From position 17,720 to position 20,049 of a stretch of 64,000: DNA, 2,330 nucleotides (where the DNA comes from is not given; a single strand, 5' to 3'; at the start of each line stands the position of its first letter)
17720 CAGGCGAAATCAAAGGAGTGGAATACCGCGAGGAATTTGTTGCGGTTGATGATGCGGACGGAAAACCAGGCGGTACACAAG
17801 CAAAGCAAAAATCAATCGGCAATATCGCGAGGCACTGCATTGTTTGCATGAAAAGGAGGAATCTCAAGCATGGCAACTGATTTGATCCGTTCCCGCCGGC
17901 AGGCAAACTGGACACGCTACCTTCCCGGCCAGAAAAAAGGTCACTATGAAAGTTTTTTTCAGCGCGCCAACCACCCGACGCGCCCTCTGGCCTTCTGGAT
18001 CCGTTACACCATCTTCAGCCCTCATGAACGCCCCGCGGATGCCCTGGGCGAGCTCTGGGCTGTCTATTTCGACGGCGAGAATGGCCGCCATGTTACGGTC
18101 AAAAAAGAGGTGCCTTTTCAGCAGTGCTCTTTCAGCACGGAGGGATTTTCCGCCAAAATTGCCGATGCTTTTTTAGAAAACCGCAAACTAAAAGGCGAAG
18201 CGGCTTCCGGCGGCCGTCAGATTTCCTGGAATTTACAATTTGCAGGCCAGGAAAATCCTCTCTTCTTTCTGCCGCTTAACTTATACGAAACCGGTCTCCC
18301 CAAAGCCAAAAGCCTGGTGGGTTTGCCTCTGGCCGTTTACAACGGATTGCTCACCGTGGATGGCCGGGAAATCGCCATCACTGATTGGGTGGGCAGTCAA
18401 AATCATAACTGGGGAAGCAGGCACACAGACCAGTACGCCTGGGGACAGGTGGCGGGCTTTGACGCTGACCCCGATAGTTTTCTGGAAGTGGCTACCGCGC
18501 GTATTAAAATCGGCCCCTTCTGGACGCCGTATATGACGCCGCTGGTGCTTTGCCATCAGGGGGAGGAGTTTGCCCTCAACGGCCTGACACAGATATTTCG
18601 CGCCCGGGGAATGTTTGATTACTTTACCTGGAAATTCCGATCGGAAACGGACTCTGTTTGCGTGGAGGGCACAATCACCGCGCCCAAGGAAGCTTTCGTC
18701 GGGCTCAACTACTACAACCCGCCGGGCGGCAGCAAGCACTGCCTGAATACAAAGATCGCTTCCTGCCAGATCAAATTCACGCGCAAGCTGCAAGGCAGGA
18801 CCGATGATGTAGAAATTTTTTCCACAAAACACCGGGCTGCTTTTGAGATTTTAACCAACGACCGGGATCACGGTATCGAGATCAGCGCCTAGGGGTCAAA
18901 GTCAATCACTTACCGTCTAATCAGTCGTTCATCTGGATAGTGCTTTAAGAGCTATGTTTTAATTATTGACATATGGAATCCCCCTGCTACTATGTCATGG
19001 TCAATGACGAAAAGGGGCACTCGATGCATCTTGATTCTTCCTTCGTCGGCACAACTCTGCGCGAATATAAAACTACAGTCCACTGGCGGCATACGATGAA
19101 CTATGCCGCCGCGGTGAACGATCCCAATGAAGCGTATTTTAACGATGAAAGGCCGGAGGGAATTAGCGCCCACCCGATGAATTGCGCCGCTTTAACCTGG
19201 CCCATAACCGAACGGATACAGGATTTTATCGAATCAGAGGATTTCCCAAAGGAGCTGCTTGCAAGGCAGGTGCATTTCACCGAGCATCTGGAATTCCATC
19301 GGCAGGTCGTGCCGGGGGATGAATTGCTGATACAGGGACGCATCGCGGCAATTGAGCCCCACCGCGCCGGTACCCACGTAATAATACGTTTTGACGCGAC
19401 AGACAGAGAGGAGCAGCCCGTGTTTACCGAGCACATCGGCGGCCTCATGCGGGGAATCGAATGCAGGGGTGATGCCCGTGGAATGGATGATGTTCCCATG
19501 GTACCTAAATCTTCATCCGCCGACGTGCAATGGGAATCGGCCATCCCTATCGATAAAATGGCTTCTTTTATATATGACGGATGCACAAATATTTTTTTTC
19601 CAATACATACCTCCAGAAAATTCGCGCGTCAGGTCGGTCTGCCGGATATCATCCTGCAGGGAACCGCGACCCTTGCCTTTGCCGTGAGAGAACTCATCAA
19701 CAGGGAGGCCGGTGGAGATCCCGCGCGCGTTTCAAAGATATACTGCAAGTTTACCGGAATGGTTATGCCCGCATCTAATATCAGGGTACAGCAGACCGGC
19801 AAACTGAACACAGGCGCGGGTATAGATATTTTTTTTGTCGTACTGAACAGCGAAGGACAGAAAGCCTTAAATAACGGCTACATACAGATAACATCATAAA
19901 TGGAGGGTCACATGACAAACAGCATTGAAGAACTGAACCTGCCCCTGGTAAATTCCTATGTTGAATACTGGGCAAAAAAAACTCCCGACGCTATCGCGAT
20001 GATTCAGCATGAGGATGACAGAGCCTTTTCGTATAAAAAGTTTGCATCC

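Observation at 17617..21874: A 4.1-kb three-gene module is bracketed by direct repeats that duplicate the promoter and first 23 codons of the neighbouring hydrolase gene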

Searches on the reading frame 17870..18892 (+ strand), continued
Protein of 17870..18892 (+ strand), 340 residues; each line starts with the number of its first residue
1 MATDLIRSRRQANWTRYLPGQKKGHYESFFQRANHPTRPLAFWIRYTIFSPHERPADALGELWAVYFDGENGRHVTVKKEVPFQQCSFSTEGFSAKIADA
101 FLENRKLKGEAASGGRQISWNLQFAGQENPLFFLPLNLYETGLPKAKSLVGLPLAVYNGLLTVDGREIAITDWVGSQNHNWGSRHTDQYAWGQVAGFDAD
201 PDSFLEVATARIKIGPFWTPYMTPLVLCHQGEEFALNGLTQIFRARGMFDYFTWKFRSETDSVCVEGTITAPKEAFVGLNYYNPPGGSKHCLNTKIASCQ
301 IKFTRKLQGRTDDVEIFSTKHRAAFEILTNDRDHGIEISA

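Call 70: predict_structure(alignment_id=A3)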
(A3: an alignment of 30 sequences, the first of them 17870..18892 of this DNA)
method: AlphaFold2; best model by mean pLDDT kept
length: 340 residues; sequences in the alignment: 30
mean_pLDDT: 73.4   pTM: 0.75
mean pLDDT of the five models: 73.4, 72.7, 72.2, 70.0, 68.2
residues with pLDDT >= 90: 66; 70-90: 159; 50-70: 56; < 50: 59
segments of 3 or more residues with pLDDT < 50: 1-23, 131-146, 179-190, 195-198, 284-286
pLDDT, mean of each block of 10 residues (from residue 1): 34 33 60 84 83 66 90 89 78 83 92 94 76 42 43 83 97 71 40 51 73 68 79 78 84 88 89 85 56 85 84 83 77 79
secondary structure, 60 per line:
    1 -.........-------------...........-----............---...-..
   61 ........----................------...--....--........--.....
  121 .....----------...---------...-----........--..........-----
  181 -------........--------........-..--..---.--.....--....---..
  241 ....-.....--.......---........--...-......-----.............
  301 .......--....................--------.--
elements in order: H2-10 E24-34 E40-51 E59-68 E73-82 E86-88 E95-97 E100-103 E106-113 E116-125 E148-150 E156-163 E166-175 E188-195 E204-211 E225-229 E232-235 H239-244 E246-250 E253-259 E263-270 E277-282 E288-307 E310-329

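Call 72: fold_search(model_id=the predicted structure, library=pdb)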
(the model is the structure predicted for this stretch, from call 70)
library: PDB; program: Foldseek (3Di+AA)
matches with E <= 10: 853; with E <= 0.001: 4
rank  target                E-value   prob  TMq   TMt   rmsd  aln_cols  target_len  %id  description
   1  2ich_B                1.2e-07  1.00  0.43  0.45   8.9       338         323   13  CRYSTAL STRUCTURE OF A PUTATIVE ATTH (NE1406) FROM NITROSOMONAS EUROPAEA AT 2.00 A RESOLUTION (released 2006-10-03)
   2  2ich_A                2.3e-07  1.00  0.46  0.48   9.6       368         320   12  CRYSTAL STRUCTURE OF A PUTATIVE ATTH (NE1406) FROM NITROSOMONAS EUROPAEA AT 2.00 A RESOLUTION (released 2006-10-03)
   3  4hxg_E                2.7e-04  0.69  0.15  0.11  16.5       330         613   11  Pyrococcus horikoshii acylaminoacyl peptidase (orthorhombic crystal form) (released 2013-05-08)
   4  7e22                  3.3e-04  1.00  0.43  0.40  11.2       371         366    7  Crystal structure of two pericyclases catalyzing [4+2] cycloaddition (released 2022-02-09)
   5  4hxg_B                1.2e-03  0.57  0.16  0.12  19.3       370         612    9  Pyrococcus horikoshii acylaminoacyl peptidase (orthorhombic crystal form) (released 2013-05-08)
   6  4hxg_G                2.0e-03  0.33  0.15  0.11  18.2       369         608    9  Pyrococcus horikoshii acylaminoacyl peptidase (orthorhombic crystal form) (released 2013-05-08)
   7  4hxg_K                2.3e-03  0.41  0.15  0.11  18.9       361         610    9  Pyrococcus horikoshii acylaminoacyl peptidase (orthorhombic crystal form) (released 2013-05-08)
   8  2c4i                  5.1e-03  0.66  0.18  0.22  15.8       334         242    9  Crystal structure of engineered avidin (released 2006-07-05)
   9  7e7v_B                5.1e-03  0.57  0.19  0.22  18.0       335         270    9  Crystal structure of RSL mutant in complex with sugar Ligand (released 2021-04-14)
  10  6ybt_1                7.2e-03  0.16  0.12  0.09  17.4       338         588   11  Structure of a human 48S translational initiation complex - eIF3bgi (released 2020-09-16)
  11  5efv_B                7.6e-03  0.30  0.16  0.11  21.8       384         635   10  The host-recognition device of Staphylococcus aureus phage Phi11 (released 2016-05-25)
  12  4hxg_I                1.3e-02  0.28  0.16  0.12  19.5       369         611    9  Pyrococcus horikoshii acylaminoacyl peptidase (orthorhombic crystal form) (released 2013-05-08)
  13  7fik_e                1.4e-02  0.15  0.13  0.06  20.5       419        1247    7  The cryo-EM structure of the CR subunit from X. laevis NPC (released 2022-11-09)
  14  8bys_B                1.7e-02  0.15  0.14  0.14  20.9       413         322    8  Outer membrane attachment porin OmpM1 from Veillonella parvula, native (released 2023-11-08)
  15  7wb4_E                1.8e-02  0.23  0.16  0.07  18.1       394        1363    8  Cryo-EM structure of the NR subunit from X. laevis NPC (released 2022-03-02)
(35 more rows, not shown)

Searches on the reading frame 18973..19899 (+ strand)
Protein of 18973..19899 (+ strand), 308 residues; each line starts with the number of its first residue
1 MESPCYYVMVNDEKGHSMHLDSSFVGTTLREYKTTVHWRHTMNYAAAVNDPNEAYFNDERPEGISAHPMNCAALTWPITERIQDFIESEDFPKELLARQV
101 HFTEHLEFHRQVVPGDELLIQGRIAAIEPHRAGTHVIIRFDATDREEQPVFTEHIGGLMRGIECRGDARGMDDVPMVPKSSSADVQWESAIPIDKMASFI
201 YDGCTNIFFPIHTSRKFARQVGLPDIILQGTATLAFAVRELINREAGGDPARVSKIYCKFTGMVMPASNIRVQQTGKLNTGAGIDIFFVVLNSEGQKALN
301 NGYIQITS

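Call 6: search_protein_families(library=pfam, proteins=[window:18973-19899:+], max_evalue=0.01)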
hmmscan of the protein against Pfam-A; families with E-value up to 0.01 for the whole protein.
window:18973-19899:+ (308 aa): 2 families
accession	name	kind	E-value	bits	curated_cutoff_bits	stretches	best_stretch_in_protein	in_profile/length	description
PF01575.25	MaoC_dehydratas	-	1.5e-13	50.8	27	1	188-273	13-98/123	MaoC like domain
PF13452.11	FAS1_DH_region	-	1.4e-09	38.6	22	1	23-151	1-130/132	FAS1-like, dehydratase domain region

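Call 7: search_protein_families(library=ncbifam, proteins=[window:18973-19899:+], max_evalue=0.01)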
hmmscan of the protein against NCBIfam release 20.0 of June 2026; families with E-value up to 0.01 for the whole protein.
window:18973-19899:+ (308 aa): 2 families
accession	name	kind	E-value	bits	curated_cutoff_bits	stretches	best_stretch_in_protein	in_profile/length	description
NF040620.1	fused_HadA_HadB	exception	2.5e-11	43.6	350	1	209-277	228-296/329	fused (3R)-hydroxyacyl-ACP dehydratase subunits HadA/HadB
NF010246.0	PRK13693.1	equivalog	1.5e-07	31.5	203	1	189-267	18-94/142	(3R)-hydroxyacyl-ACP dehydratase subunit HadB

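Call 55: search_protein_families(library=pfam, proteins=[window:18973-19899:+], max_evalue=1)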
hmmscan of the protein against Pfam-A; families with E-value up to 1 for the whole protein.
window:18973-19899:+ (308 aa): 3 families
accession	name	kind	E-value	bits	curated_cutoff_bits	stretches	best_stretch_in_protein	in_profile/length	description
PF01575.25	MaoC_dehydratas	-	1.5e-13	50.8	27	1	188-273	13-98/123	MaoC like domain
PF13452.11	FAS1_DH_region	-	1.4e-09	38.6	22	1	23-151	1-130/132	FAS1-like, dehydratase domain region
PF03621.18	MbtH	-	0.055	13.3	27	0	6-18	12-24/53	MbtH-like protein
